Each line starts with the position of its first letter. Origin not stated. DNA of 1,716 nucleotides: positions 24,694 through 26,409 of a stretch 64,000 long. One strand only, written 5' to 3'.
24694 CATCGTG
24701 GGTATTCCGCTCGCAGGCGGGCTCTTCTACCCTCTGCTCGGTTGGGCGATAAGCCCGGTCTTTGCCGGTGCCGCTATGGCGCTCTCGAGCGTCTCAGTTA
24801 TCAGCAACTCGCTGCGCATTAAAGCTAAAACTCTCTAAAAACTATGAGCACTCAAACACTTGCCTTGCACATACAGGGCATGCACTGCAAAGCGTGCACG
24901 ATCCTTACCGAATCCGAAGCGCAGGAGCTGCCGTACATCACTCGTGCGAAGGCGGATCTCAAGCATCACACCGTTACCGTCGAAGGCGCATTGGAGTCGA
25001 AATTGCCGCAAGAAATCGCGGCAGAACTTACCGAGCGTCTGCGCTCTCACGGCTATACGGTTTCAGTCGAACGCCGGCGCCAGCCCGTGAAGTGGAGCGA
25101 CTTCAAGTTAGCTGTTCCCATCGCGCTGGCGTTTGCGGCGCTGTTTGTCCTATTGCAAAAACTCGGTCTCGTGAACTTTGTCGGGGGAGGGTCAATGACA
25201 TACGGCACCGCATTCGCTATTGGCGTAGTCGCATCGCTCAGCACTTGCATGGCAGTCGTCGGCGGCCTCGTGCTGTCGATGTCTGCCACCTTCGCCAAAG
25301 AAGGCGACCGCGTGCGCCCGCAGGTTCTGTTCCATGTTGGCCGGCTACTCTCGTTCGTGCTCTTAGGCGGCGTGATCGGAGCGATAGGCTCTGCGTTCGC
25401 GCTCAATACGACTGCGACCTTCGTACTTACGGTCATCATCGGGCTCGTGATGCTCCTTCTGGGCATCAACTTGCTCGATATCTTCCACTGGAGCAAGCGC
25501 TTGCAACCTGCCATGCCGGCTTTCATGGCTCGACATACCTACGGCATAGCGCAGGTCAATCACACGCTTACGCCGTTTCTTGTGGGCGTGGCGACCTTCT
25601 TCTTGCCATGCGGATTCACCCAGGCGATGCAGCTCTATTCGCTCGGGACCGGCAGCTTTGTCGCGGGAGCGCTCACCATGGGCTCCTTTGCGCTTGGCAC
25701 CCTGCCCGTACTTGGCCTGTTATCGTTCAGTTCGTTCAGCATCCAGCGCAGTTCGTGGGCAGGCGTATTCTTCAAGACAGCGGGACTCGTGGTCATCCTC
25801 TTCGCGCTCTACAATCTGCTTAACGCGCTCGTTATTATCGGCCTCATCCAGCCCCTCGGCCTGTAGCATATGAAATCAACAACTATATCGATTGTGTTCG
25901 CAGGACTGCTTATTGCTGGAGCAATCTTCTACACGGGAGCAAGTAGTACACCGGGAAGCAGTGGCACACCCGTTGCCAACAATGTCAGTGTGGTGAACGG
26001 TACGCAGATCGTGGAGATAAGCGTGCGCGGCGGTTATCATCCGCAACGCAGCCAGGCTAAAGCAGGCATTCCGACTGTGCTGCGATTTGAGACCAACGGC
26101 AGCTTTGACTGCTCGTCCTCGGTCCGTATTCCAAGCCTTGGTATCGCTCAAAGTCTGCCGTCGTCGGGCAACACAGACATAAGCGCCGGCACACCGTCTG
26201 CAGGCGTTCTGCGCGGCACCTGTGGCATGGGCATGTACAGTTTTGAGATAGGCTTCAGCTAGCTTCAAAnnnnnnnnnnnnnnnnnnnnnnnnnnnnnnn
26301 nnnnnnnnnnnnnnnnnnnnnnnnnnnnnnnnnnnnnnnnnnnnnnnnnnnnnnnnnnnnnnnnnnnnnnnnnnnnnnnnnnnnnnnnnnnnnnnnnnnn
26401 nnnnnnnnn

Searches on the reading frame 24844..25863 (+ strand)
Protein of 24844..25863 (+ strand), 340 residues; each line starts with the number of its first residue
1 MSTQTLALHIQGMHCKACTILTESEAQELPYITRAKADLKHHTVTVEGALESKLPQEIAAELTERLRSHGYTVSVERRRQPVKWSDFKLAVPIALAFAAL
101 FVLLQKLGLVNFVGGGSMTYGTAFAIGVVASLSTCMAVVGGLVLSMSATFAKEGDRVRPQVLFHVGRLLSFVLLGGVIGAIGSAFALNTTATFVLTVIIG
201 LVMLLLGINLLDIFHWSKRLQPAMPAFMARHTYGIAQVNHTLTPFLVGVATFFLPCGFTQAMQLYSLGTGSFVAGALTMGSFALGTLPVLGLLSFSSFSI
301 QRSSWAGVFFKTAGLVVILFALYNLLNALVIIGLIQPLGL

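Call 58: search_protein_families(library=pfam, proteins=[window:24844-25863:+], max_evalue=0.01)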
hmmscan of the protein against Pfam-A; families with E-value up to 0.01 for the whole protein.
window:24844-25863:+ (340 aa): 3 families
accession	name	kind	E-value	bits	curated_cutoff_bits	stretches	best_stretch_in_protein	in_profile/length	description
PF13386.12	DsbD_2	-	5.9e-31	108.4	24.9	1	122-323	1-199/199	Cytochrome C biogenesis protein transmembrane region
PF00403.32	HMA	-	7.6e-09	36.3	24.8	1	8-71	2-61/62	Heavy-metal-associated domain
PF21919.2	P23-45_portal_barrel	-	0.0031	16.6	27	1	103-262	102-256/448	Phage P23-45 portal protein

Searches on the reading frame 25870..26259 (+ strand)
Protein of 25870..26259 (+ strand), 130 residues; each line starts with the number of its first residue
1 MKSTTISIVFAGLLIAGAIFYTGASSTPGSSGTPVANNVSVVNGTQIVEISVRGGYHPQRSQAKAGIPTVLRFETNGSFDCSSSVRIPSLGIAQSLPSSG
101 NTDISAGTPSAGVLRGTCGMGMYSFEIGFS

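Call 58: search_protein_families(library=pfam, proteins=[window:25870-26259:+], max_evalue=0.01)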
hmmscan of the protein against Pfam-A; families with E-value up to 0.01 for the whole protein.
window:25870-26259:+ (130 aa): 1 family
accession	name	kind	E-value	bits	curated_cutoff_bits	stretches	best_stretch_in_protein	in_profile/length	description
PF13473.12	Cupredoxin_1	-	3.8e-07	30.5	27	1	42-123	17-97/104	Cupredoxin-like domain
